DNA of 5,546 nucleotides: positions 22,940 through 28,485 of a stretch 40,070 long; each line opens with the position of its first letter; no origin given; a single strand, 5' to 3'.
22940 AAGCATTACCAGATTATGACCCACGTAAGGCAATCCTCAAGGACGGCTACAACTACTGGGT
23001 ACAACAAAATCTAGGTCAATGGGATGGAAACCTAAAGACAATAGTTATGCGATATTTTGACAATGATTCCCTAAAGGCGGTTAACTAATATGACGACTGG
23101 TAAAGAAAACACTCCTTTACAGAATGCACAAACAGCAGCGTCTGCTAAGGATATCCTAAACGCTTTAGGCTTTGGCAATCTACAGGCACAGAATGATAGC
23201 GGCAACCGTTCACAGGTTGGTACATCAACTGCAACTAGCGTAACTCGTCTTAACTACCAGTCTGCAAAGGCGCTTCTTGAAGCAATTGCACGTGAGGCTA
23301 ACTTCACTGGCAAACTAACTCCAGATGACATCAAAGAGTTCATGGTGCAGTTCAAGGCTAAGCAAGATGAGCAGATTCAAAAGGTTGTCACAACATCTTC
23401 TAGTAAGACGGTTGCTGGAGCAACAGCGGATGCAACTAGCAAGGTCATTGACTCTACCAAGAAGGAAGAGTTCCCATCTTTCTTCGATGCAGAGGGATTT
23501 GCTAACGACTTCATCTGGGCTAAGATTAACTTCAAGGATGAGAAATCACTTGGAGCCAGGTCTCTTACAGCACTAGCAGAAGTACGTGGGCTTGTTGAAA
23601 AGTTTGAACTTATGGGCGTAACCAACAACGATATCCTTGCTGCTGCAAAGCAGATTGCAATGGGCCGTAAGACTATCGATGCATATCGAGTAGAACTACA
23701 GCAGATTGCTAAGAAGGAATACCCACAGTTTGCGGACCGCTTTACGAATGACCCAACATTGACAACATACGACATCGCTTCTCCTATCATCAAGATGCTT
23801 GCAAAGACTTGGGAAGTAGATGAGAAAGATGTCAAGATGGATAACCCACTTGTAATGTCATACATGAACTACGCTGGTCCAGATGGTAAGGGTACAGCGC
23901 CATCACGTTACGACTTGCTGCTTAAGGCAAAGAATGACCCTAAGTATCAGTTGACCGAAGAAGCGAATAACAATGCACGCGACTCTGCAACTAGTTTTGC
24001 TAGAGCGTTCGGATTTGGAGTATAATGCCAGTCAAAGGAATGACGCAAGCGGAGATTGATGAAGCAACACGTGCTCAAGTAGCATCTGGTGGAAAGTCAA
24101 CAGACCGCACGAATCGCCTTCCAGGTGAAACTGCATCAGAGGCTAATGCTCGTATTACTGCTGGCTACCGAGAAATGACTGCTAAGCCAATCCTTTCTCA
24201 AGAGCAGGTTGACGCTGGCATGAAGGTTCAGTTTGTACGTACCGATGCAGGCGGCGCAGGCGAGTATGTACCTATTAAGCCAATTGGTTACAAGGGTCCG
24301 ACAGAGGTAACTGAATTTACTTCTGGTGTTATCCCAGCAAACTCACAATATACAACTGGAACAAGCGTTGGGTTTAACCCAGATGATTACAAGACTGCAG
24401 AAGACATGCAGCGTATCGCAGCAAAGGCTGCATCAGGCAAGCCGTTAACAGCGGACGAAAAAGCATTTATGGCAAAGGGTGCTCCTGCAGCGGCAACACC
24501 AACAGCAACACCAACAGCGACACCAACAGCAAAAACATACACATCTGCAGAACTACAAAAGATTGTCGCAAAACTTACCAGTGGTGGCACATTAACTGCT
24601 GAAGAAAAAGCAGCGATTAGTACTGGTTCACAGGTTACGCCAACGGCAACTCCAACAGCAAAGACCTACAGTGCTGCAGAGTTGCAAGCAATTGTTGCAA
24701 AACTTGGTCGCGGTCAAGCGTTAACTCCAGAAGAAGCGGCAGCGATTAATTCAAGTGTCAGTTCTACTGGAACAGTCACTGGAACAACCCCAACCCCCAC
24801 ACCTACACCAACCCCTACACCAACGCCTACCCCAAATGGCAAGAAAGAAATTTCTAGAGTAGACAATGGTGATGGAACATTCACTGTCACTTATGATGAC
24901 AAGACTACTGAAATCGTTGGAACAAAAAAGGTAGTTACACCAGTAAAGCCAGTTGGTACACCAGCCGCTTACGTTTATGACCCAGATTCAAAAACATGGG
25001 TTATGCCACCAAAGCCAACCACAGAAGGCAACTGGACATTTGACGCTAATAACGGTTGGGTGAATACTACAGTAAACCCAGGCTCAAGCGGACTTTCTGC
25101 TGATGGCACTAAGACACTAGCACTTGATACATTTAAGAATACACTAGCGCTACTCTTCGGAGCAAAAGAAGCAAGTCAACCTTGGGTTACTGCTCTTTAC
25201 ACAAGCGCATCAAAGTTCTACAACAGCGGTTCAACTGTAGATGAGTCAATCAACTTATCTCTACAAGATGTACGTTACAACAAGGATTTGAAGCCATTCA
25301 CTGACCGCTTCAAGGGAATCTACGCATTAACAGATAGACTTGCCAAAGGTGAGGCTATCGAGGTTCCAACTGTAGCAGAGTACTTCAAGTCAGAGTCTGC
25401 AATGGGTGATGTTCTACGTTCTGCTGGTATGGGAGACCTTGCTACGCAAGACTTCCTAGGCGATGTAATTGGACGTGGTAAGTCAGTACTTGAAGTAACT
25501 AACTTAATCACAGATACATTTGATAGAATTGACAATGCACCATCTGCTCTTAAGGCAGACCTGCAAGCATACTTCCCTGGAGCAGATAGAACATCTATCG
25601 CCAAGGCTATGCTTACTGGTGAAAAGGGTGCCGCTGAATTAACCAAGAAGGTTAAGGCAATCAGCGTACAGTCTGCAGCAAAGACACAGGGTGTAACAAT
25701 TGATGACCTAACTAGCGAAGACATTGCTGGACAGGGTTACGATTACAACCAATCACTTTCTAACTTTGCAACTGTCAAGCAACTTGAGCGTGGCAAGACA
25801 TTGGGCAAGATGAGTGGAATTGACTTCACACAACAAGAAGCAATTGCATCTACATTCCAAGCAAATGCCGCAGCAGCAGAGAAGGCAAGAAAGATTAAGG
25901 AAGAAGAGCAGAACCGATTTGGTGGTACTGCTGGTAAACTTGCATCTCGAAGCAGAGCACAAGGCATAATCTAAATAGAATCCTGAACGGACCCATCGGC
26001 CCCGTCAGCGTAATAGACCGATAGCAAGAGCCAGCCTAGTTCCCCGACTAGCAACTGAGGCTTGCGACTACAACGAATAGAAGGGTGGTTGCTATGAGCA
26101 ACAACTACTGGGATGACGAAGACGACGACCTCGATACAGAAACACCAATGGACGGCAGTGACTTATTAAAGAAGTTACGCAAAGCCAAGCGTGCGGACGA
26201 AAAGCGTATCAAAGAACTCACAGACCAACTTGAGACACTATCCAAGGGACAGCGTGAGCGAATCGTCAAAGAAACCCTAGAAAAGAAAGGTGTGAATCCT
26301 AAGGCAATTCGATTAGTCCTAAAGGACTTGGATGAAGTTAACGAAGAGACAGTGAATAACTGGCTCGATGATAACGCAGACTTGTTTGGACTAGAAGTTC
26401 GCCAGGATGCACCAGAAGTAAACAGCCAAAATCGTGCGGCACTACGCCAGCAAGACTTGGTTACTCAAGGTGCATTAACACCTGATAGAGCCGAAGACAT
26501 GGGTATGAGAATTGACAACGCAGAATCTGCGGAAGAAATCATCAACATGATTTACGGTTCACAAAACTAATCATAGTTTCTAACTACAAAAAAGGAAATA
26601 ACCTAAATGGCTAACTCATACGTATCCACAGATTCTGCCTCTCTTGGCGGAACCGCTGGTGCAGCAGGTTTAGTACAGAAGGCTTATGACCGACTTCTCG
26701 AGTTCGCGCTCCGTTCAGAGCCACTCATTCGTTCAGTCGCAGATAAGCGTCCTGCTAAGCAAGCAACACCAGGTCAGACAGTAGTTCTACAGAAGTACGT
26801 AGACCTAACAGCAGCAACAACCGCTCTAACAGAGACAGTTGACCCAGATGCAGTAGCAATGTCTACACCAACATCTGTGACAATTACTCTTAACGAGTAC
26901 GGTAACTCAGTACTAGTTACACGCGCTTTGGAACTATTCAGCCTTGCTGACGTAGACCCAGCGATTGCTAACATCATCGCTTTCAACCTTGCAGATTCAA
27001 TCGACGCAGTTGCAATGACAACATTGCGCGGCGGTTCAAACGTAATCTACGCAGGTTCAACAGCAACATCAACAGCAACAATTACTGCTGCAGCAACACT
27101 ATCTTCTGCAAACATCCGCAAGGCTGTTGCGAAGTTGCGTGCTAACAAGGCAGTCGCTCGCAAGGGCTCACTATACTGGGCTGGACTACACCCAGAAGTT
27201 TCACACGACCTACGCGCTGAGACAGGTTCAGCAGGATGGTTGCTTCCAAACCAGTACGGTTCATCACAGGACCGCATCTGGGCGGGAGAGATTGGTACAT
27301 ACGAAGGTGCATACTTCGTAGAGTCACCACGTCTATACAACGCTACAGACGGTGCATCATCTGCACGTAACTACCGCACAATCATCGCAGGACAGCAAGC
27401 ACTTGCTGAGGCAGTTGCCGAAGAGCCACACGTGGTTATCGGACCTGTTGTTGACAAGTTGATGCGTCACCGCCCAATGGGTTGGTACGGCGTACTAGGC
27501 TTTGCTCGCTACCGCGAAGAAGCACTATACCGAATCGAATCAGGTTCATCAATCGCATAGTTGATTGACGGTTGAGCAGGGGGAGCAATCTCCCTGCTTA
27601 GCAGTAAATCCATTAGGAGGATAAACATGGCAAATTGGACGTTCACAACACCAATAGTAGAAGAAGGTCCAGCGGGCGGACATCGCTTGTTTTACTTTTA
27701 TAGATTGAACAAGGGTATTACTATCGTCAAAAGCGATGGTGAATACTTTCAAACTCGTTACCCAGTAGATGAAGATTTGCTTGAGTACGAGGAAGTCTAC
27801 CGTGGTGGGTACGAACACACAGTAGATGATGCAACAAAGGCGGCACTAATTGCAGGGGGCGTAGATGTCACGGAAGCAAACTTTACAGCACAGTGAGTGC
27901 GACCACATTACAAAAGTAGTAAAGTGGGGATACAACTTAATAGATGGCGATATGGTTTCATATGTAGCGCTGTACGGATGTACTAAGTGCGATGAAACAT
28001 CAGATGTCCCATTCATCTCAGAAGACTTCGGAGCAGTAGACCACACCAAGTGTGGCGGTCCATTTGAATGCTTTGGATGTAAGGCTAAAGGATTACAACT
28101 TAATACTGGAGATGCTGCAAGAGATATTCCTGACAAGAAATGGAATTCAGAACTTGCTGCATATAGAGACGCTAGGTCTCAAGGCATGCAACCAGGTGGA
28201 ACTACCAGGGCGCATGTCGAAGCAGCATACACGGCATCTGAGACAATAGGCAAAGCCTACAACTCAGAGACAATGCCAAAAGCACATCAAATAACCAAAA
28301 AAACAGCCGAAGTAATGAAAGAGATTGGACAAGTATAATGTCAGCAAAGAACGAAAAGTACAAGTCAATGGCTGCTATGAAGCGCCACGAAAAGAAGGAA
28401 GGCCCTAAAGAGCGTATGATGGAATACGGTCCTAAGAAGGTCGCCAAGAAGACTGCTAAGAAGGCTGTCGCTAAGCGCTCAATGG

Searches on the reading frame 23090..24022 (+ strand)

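Call 3: search_protein_families(library=pfam, proteins=[window:23090-24022:+], max_evalue=1)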
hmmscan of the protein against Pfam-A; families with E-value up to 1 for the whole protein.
window:23090-24022:+ (311 aa): 0 families

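Call 4: search_protein_families(library=phrogs, proteins=[window:23090-24022:+], max_evalue=0.01)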
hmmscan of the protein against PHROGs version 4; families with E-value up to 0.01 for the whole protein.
window:23090-24022:+ (311 aa): 1 family
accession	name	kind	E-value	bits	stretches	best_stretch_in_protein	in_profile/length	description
phrog_6654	-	unknown function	4.6e-14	53.5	1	175-309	291-425/428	-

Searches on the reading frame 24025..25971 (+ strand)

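Call 13: search_protein_families(library=phrogs, proteins=[window:24025-25971:+], max_evalue=0.01)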
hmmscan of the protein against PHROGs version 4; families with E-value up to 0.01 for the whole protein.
window:24025-25971:+ (649 aa): 1 family
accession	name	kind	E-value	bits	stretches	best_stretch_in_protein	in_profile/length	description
phrog_8424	-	unknown function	3.9e-17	63.9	1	359-637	122-379/392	-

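Call 72: search_protein_families(library=pfam, proteins=[window:24025-25971:+], max_evalue=0.01)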
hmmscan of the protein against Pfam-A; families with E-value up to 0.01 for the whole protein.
window:24025-25971:+ (649 aa): 2 families
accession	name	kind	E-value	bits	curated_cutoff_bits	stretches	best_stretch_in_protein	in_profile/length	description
PF02885.22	Glycos_trans_3N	-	7.3e-05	22.9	26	0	222-241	2-21/63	Glycosyl transferase family, helical bundle domain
PF06122.16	TraH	-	0.0034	17.2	25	0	123-182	288-348/358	Conjugative relaxosome accessory transposon protein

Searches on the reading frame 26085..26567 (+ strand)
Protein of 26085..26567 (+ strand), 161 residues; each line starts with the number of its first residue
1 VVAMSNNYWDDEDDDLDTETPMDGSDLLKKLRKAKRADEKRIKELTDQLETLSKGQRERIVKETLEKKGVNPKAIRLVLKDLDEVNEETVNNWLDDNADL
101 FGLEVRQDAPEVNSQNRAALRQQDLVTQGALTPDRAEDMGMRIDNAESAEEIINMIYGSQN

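Call 13: search_protein_families(library=phrogs, proteins=[window:26085-26567:+], max_evalue=0.01)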
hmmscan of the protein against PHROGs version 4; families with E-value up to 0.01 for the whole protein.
window:26085-26567:+ (161 aa): 1 family
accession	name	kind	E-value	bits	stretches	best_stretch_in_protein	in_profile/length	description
phrog_7813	-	unknown function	1.7e-30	107.3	1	4-159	1-149/151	-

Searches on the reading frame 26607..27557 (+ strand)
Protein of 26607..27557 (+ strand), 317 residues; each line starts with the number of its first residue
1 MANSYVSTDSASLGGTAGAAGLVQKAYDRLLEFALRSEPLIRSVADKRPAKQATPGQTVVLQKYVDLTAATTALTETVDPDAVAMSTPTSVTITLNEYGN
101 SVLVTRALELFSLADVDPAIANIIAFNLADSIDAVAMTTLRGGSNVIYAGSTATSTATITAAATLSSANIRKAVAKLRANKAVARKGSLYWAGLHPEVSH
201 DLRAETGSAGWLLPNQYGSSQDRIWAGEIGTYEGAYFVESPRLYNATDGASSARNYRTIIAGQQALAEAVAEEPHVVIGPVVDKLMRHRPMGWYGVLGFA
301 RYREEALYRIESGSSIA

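Call 13: search_protein_families(library=phrogs, proteins=[window:26607-27557:+], max_evalue=0.01)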
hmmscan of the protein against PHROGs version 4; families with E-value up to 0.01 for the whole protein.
window:26607-27557:+ (317 aa): 4 families
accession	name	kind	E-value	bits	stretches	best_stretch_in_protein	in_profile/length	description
phrog_1357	-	head and packaging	1.7e-81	275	1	7-316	17-348/356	major head protein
phrog_334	-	head and packaging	1.6e-06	28.4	1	149-274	173-327/381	major head protein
phrog_544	-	head and packaging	0.00014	22.4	1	42-242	32-215/282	major head protein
phrog_3437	-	head and packaging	0.00024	21.4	1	77-283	60-263/294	major head protein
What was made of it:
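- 26085..27560 (+): Scaffold-like gene (161 aa) and major capsid protein gene (317 aa) (context: the actual head-shell module). PHROG 7813 and PHROG 1357 'major head protein' at 1.7e-81 (call 13).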

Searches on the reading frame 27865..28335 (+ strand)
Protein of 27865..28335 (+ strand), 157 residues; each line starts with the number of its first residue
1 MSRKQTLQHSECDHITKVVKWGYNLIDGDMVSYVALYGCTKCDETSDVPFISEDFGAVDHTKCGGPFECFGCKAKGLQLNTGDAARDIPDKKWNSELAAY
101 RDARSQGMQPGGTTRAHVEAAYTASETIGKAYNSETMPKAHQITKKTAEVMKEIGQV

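Call 13: search_protein_families(library=phrogs, proteins=[window:27865-28335:+], max_evalue=0.01)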
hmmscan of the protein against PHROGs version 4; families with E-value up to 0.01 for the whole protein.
window:27865-28335:+ (157 aa): 2 families
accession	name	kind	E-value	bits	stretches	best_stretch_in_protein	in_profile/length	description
phrog_10483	-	unknown function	2.2e-14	54.9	1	68-136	25-90/93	-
phrog_24600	-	unknown function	9.6e-13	49.4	1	69-136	15-79/85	-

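Call 72: search_protein_families(library=pfam, proteins=[window:27865-28335:+], max_evalue=0.01)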
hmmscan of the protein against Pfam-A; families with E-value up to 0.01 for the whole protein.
window:27865-28335:+ (157 aa): 0 families
